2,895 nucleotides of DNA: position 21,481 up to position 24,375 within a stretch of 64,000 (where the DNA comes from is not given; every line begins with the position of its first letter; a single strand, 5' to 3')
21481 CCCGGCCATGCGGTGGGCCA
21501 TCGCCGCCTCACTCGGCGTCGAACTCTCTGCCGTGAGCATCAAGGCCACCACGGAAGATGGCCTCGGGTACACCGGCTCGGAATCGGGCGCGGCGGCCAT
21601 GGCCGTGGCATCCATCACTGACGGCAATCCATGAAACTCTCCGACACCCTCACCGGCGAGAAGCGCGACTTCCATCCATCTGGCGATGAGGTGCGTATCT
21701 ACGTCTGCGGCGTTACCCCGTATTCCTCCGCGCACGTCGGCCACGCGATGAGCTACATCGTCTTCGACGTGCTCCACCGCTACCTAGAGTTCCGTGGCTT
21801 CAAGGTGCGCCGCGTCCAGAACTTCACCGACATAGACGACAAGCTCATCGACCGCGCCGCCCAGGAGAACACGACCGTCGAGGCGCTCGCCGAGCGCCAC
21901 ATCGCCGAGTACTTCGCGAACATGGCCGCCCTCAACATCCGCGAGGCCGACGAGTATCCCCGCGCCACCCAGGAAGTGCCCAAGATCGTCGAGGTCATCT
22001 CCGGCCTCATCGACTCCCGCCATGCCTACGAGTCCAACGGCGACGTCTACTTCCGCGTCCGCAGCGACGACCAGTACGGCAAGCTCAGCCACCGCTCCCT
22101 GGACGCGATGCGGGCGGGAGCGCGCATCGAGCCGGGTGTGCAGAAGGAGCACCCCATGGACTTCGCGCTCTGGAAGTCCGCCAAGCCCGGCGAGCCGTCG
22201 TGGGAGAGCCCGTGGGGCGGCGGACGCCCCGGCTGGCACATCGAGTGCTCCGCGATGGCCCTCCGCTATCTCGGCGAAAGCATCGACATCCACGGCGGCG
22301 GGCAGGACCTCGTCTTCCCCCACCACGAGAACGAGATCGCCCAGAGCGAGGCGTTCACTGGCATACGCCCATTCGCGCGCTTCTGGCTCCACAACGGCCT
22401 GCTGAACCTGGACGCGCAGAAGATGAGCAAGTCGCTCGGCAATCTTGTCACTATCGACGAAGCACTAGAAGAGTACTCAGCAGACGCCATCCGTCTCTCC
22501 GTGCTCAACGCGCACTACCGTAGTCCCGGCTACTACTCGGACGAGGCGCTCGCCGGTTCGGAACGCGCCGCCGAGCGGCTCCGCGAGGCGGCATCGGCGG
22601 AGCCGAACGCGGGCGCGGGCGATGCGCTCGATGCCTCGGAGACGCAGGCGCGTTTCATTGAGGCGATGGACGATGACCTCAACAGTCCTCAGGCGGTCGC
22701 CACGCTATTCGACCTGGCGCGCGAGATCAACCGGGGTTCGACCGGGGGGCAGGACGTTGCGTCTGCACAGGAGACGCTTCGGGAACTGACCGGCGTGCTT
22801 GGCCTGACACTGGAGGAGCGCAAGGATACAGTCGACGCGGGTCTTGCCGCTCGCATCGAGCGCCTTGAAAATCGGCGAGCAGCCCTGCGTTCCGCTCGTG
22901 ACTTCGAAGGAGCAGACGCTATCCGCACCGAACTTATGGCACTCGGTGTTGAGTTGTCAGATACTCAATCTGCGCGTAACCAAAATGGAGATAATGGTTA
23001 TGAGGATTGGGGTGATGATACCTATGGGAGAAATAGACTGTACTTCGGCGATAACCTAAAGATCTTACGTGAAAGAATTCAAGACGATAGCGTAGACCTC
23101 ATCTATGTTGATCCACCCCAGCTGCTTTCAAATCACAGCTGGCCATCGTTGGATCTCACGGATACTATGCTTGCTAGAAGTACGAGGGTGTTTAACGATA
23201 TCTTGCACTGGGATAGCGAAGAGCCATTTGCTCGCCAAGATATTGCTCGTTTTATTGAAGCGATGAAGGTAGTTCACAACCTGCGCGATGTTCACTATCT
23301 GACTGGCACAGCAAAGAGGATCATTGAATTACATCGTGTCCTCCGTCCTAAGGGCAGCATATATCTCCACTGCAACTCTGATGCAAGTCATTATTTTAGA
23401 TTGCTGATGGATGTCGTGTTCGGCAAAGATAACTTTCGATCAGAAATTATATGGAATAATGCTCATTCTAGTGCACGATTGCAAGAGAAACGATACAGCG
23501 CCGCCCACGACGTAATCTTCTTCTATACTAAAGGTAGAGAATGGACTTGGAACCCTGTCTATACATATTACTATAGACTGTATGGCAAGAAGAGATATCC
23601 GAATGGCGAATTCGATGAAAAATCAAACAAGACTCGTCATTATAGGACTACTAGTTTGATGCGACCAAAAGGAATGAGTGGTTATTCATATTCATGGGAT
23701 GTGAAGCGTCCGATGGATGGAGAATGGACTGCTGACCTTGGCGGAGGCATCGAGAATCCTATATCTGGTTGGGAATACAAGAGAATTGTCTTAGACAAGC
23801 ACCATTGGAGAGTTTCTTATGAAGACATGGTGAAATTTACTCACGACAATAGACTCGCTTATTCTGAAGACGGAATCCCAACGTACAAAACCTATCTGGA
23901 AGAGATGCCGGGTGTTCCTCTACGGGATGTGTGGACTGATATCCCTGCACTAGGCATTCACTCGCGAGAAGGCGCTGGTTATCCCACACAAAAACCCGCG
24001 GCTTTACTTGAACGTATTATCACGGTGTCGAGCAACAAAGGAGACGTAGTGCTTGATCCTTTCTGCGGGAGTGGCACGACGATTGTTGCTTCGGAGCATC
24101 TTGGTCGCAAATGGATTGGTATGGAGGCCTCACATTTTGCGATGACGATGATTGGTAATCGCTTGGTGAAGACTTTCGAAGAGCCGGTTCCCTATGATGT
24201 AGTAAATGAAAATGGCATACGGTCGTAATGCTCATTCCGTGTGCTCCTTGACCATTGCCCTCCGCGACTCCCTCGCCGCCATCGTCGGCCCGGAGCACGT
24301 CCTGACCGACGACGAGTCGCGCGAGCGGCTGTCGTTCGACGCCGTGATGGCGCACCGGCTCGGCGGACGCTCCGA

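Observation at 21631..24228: Foreign AT-rich DNA methyltransferase fused in-frame to the 3' end of cysS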

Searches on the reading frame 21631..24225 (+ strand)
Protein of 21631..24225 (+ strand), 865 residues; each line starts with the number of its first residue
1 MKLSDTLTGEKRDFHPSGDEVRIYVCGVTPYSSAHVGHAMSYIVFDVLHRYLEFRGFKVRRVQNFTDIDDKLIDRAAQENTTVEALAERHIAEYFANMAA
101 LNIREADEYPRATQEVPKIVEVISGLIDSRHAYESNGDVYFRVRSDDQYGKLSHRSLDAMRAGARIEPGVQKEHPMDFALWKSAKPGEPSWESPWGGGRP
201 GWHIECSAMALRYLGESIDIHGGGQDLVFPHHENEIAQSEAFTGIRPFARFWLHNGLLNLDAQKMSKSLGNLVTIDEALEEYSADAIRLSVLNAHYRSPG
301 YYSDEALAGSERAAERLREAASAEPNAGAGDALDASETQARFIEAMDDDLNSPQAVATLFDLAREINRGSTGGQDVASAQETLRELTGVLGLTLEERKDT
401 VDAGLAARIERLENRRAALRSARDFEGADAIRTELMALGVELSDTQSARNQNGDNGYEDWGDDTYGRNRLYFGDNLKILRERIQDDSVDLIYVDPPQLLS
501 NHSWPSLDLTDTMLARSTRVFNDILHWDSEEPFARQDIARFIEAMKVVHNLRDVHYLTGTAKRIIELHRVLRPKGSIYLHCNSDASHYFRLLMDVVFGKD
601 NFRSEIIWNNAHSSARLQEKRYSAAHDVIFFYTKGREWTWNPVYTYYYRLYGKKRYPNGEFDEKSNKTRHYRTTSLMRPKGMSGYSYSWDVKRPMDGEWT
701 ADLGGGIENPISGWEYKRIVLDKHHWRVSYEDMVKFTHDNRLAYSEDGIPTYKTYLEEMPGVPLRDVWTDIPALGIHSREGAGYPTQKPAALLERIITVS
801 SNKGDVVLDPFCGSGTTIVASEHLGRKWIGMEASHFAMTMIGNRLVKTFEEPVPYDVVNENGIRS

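Call 4: search_protein_families(library=pfam, proteins=[window:21631-24225:+], max_evalue=0.01)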
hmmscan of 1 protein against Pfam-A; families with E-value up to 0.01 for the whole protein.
window:21631-24225:+ (865 aa): 7 families
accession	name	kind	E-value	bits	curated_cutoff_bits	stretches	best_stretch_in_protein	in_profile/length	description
PF01406.26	tRNA-synt_1e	-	5.7e-121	404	27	1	19-309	8-298/301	tRNA synthetases class I (C) catalytic domain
PF01555.25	N6_N4_Mtase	-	1.2e-39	136.9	26.7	1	488-839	1-217/221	DNA methylase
PF09190.17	DALR_2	-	2.2e-17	63.8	22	1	341-394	1-56/57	DALR domain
PF00133.28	tRNA-synt_1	-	3.6e-12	46.2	22.7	1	219-296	330-407/414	tRNA synthetases class I (I, L, M and V)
PF09334.17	tRNA-synt_1g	-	4.1e-11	42.7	20.1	2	30-117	8-96/391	tRNA synthetases class I (M)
PF01921.24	tRNA-synt_1f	-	0.00068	19.1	27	0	259-293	276-311/360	tRNA synthetases class I (K)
PF00750.26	tRNA-synt_1d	-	0.0026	17.2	23.3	0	34-67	35-68/349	tRNA synthetases class I (R), catalytic domain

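Call 5: search_protein_families(library=ncbifam, proteins=[window:21631-24225:+], max_evalue=0.01)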
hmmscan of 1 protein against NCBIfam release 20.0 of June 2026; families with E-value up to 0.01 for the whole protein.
window:21631-24225:+ (865 aa): 26 families (the best 25 are shown)
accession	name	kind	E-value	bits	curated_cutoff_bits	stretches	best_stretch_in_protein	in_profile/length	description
TIGR00435.1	cysS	equivalog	1.5e-149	499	340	1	1-446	1-458/466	cysteine--tRNA ligase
TIGR03447.1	mycothiol_MshC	equivalog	1.1e-98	330.8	485.1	1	2-391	19-408/411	cysteine--1-D-myo-inosityl 2-amino-2-deoxy-alpha-D-glucopyranoside ligase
NF011108.0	PRK14536.1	equivalog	1.6e-87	294.3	780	1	1-447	3-483/490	cysteine--tRNA ligase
NF011107.0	PRK14534.1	equivalog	4.8e-52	177.5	744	1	19-447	20-474/481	cysteine--tRNA ligase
NF008572.0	PRK11524.1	equivalog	6.9e-27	94.3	292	3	775-844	186-254/294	adenine-specific DNA-methyltransferase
NF050803.1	DnaMtaseCcrMCaul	equivalog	7.9e-21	74.3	830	1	783-847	185-249/350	adenine-specific DNA-methyltransferase CcrM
NF009687.0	PRK13208.1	equivalog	3.2e-13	48.8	738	1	235-320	505-590/801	valine--tRNA ligase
TIGR00398.1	metG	equivalog_domain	8.5e-13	47.9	336.35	2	33-116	13-95/530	methionine--tRNA ligase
NF008957.0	PRK12300.1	subfamily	6.7e-12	44.2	677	1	219-293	581-655/946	leucine--tRNA ligase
NF008900.0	PRK12267.1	equivalog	2.6e-11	42.7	598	2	32-134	17-120/648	methionine--tRNA ligase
NF010253.0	PRK13699.1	subfamily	2.8e-11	43.5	244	1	781-833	141-193/226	DNA methyltransferase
TIGR00422.1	valS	equivalog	1e-10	40.3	612.1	1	223-295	485-557/863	valine--tRNA ligase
TIGR00396.1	leuS_bact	equivalog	6.8e-10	37.7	548.4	2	261-325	602-667/843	leucine--tRNA ligase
TIGR00392.1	ileS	equivalog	7.1e-09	34.4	621.4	1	242-311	589-658/861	isoleucine--tRNA ligase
NF004349.1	PRK05729.1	equivalog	1.5e-08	33.4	704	1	224-294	476-546/860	valine--tRNA ligase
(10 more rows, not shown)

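Call 9: find_encoding_contigs(protein=window:21631-24225:+, flank=10000, max_places=6)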
Protein window:21631-24225:+ (865 aa): no gene with exactly this product is on record in the collection.

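Call 41: search_protein_representatives(protein=window:21631-24225:+)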
Query: 865 residues. Proteins with E-value up to 0.001 (for the whole library): 55618; up to 1e-10: 23634; up to 1e-30: 7560. The best 150 are listed.
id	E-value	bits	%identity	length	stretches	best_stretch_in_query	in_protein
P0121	1.1e-149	517.2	54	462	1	1-446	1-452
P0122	9.6e-146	504.1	45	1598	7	737-844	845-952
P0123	1.5e-143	496.9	54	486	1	5-447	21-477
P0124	2.1e-134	466.6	52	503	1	1-405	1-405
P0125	6.8e-133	461.6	52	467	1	4-447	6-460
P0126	5.0e-129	448.8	55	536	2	6-417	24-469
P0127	1.9e-128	446.9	79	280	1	1-239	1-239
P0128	9.3e-128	444.6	53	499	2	2-399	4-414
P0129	3.3e-126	439.5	59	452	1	40-356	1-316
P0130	3.7e-126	439.3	46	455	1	1-447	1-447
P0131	3.6e-125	436.0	47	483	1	2-446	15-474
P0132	3.6e-124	432.7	48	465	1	5-448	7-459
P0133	2.9e-121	423.1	57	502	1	1-447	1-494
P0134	1.3e-120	420.9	52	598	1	1-395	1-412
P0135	1.2e-119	417.7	53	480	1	18-446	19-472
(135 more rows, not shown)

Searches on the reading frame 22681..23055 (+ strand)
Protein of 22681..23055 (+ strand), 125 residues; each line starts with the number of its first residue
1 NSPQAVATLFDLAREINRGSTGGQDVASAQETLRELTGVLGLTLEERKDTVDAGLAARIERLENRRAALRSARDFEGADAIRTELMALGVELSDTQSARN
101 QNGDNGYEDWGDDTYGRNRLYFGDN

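Call 56: search_protein_families(library=pfam, proteins=[window:22681-23034:+], max_evalue=10)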
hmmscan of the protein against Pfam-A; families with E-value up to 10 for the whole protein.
window:22681-23034:+ (118 aa): 2 families
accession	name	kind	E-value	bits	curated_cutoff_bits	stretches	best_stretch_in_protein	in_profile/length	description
PF09190.17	DALR_2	-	2.9e-10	41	22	1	1-44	11-56/57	DALR domain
PF23493.1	CysS_C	-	0.038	14.5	23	1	53-90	2-39/51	Cysteinyl-tRNA ligase anticodon binding domain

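Call 58: search_protein_families(library=pfam, proteins=[window:22681-23055:+], max_evalue=10)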
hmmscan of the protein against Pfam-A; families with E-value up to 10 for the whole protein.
seq(125 aa): 2 families
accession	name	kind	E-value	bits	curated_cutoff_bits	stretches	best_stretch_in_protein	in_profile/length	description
PF09190.17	DALR_2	-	3.4e-10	40.8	22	1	1-44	11-56/57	DALR domain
PF23493.1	CysS_C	-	0.043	14.4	23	1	53-90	2-39/51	Cysteinyl-tRNA ligase anticodon binding domain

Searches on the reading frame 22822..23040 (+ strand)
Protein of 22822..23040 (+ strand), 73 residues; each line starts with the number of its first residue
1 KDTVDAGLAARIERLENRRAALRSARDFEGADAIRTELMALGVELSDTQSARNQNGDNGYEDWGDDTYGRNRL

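Call 28: find_homologous_proteins(query=window:22822-23040:+, max_evalue=10)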
Query window:22822-23040:+: 5 candidates shared short words with the query, none scored E <= 10.
